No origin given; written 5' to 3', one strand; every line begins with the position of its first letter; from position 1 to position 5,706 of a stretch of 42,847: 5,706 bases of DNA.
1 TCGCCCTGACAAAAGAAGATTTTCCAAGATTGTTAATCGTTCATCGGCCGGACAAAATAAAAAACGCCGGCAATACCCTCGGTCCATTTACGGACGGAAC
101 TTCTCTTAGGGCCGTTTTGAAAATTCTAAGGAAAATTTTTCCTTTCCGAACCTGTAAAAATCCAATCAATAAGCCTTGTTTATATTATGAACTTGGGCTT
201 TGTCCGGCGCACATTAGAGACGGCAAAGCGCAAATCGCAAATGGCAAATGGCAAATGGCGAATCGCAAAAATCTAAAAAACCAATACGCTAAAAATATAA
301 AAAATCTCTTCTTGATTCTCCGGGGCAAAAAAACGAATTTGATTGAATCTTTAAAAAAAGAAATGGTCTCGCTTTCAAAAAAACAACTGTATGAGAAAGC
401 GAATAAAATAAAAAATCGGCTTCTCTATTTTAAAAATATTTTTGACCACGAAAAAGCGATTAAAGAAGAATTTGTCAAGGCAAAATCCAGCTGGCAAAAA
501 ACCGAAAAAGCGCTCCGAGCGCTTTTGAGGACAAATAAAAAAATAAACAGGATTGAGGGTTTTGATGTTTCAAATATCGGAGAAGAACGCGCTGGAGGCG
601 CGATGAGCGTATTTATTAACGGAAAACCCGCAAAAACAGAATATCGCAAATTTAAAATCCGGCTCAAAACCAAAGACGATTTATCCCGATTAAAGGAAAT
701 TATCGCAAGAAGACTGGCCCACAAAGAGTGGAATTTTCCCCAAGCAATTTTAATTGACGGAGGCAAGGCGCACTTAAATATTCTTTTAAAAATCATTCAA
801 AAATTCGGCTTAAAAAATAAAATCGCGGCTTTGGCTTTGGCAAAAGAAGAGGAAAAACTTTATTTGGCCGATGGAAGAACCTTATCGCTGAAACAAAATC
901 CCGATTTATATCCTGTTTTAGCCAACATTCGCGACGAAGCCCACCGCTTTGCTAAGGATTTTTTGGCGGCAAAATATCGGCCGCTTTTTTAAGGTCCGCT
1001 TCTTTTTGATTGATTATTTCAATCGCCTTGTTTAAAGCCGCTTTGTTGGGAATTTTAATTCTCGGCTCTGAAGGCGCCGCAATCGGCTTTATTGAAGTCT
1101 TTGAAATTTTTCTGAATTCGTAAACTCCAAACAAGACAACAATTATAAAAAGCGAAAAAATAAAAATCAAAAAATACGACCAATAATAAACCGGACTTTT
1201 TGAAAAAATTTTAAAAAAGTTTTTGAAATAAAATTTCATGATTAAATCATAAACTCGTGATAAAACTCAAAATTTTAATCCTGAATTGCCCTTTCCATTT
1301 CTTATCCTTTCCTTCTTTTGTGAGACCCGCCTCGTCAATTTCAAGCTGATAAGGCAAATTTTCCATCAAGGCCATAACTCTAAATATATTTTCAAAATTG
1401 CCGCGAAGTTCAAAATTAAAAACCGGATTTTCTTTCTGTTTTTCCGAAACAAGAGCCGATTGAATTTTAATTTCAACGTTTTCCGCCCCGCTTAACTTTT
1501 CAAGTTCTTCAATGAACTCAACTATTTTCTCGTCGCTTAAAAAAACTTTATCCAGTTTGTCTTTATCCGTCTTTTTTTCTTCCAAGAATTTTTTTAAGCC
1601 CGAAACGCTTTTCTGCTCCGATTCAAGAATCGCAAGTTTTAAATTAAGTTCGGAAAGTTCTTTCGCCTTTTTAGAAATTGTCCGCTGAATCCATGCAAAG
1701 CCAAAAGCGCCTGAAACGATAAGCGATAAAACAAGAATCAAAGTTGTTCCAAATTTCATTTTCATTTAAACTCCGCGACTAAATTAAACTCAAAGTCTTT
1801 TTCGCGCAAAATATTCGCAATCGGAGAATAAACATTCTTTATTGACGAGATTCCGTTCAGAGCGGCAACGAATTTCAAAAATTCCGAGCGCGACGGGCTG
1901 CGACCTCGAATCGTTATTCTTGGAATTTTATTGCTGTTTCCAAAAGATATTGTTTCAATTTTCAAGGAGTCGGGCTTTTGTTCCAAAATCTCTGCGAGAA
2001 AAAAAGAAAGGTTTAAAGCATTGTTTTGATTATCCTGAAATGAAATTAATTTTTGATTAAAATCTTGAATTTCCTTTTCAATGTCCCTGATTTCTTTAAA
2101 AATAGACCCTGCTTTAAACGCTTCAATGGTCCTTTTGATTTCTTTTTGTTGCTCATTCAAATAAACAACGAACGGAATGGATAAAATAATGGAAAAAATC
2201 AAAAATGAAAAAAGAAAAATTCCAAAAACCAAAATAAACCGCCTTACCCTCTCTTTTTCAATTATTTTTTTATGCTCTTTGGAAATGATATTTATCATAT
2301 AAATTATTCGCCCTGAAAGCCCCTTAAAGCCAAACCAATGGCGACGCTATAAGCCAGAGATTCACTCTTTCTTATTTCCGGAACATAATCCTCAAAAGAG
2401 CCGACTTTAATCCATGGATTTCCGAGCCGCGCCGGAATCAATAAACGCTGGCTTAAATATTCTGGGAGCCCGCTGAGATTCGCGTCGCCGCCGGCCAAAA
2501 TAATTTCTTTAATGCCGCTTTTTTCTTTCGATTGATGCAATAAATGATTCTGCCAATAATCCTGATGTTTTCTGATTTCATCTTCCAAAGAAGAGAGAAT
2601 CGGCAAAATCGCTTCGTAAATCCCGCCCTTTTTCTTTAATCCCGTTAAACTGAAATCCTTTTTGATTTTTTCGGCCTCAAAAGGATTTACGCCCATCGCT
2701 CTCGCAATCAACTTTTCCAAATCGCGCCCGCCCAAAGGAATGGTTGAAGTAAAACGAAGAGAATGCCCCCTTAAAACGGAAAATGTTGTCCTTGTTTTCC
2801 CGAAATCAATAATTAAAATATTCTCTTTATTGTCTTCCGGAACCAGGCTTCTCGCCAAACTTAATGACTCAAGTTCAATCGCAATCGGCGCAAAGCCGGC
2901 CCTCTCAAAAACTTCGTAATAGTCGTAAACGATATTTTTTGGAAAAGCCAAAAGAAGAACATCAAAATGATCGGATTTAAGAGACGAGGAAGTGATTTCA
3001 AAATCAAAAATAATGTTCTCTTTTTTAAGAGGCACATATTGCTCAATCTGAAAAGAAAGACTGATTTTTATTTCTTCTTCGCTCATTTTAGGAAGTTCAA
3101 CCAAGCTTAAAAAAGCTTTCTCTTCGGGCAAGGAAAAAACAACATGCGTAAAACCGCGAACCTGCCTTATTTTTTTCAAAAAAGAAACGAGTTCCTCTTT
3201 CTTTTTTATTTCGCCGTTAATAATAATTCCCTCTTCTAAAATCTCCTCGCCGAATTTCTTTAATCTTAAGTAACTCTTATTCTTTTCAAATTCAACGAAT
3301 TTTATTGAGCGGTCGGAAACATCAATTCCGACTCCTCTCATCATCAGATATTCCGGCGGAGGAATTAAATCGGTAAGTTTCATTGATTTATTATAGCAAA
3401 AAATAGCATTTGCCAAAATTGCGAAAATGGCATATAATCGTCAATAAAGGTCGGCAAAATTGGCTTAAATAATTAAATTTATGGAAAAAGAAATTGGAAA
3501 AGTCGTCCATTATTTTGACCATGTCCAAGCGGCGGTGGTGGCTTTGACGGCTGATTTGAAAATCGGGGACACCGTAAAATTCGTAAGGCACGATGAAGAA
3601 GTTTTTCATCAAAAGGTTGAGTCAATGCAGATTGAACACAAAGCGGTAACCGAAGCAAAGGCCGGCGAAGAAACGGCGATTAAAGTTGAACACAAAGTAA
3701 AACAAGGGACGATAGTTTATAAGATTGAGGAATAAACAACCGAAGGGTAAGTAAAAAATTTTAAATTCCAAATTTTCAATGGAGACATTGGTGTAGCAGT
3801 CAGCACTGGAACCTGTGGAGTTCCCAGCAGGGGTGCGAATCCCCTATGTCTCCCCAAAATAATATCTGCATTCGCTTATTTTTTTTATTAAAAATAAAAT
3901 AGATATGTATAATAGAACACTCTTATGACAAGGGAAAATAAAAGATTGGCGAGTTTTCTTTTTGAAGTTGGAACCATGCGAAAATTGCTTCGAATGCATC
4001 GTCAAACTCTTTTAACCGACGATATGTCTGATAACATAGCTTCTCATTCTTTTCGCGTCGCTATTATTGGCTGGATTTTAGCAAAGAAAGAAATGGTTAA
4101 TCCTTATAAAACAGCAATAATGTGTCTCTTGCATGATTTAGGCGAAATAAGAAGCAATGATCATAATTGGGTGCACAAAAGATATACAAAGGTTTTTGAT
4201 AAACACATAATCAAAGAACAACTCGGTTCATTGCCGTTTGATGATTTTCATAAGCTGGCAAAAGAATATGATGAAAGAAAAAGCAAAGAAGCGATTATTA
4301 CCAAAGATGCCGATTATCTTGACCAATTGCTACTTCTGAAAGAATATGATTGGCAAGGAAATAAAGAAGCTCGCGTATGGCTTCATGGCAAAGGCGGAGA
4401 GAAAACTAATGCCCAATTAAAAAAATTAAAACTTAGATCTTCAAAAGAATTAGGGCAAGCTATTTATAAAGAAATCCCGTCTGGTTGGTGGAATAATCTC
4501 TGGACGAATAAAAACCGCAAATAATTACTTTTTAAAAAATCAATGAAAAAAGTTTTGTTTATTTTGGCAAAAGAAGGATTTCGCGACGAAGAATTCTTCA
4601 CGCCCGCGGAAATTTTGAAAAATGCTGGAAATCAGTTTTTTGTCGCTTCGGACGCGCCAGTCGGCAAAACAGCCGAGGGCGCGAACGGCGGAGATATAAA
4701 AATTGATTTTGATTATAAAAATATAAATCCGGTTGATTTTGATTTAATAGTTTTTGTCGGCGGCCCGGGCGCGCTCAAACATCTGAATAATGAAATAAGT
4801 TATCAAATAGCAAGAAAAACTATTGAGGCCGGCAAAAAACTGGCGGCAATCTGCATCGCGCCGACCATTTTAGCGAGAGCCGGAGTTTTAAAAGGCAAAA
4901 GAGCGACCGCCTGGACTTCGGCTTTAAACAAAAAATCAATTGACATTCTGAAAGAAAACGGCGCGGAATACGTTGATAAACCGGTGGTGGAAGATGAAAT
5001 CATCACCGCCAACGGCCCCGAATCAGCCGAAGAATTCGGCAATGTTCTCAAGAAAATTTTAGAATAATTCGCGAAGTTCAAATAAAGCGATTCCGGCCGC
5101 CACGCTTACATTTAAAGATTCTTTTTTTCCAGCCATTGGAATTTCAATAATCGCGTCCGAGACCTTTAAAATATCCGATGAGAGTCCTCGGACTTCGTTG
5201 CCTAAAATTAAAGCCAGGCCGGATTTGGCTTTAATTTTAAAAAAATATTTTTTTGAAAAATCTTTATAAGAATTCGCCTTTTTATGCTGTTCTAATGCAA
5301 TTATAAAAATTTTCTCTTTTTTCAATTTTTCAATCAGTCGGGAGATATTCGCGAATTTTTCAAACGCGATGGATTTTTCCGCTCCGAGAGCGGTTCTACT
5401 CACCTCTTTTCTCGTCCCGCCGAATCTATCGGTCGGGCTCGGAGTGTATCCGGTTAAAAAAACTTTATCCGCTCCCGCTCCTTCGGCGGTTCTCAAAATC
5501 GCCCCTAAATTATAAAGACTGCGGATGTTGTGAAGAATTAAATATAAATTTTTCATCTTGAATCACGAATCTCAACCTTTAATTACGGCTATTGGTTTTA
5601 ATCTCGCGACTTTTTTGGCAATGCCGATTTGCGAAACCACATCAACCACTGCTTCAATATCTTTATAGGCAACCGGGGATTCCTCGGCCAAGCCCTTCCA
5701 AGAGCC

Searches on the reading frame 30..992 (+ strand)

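Call 17: search_protein_families(library=pfam, proteins=[window:30-992:+], max_evalue=0.0001)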
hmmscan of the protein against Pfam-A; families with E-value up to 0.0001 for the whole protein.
window:30-992:+ (320 aa): 1 family
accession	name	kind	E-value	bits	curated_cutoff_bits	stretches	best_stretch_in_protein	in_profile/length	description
PF08459.17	UvrC_RNaseH_dom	-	1e-37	129.9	22.3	1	165-308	3-158/159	UvrC RNAse H endonuclease domain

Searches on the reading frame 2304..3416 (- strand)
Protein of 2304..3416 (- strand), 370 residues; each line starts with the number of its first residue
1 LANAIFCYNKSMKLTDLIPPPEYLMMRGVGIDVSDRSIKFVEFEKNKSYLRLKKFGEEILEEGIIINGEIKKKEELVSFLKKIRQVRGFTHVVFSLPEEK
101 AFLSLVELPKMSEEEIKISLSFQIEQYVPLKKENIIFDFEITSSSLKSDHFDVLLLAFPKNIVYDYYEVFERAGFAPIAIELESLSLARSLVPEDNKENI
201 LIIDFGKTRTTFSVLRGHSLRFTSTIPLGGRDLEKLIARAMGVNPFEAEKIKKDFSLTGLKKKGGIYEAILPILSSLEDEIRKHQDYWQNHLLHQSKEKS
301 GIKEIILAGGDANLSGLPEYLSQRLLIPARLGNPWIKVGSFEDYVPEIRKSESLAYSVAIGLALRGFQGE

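Call 17: search_protein_families(library=pfam, proteins=[window:2304-3416:-], max_evalue=0.0001)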
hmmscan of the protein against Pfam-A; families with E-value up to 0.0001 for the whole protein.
window:2304-3416:- (370 aa): 2 families
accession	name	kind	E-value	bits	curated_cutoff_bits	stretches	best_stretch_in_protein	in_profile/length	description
PF11104.14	PilM_2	-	3.5e-45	154.8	27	1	30-367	1-340/340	Type IV pilus assembly protein PilM;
PF14450.12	FtsA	-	1.5e-12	48.4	31.8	1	202-361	2-127/127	Cell division protein FtsA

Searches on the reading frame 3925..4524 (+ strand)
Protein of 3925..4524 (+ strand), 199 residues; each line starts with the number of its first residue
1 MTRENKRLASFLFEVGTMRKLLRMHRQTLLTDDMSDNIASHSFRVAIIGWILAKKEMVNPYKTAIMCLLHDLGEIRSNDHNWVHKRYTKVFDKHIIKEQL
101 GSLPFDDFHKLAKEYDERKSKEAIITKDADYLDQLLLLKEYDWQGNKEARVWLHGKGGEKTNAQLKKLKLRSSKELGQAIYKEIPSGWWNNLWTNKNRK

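Call 17: search_protein_families(library=pfam, proteins=[window:3925-4524:+], max_evalue=0.0001)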
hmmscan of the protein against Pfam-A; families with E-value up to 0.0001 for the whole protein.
window:3925-4524:+ (199 aa): 3 families
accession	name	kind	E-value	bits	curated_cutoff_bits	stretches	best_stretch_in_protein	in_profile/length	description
PF13023.12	HD_3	-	5.6e-19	69.1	22.5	1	20-156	3-149/165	HD domain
PF01966.28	HD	-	3.5e-10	40.6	22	1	39-133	2-114/116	HD domain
PF12917.13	YfbR-like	-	1.4e-08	35.1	25.9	1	17-170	5-168/182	5'-deoxynucleotidase YfbR-like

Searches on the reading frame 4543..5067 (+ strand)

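Call 17: search_protein_families(library=pfam, proteins=[window:4543-5067:+], max_evalue=0.0001)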
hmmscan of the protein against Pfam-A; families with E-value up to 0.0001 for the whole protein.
window:4543-5067:+ (174 aa): 1 family
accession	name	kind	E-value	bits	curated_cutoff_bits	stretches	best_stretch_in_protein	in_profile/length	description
PF01965.30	DJ-1_PfpI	-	5.6e-36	124.3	26.6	1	2-168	1-161/165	DJ-1/PfpI family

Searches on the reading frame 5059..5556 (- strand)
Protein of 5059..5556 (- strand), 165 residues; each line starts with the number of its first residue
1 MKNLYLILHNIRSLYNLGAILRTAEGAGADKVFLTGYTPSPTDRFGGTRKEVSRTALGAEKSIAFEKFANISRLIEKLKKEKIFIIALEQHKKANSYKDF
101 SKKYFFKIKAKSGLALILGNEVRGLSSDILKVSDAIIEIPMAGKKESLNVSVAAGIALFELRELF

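Call 17: search_protein_families(library=pfam, proteins=[window:5059-5556:-], max_evalue=0.0001)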
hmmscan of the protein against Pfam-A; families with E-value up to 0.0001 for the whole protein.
window:5059-5556:- (165 aa): 1 family
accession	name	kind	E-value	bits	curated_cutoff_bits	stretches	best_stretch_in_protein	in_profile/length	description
PF00588.24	SpoU_methylase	-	2.4e-34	118.9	29.7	1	4-159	2-142/142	SpoU rRNA Methylase family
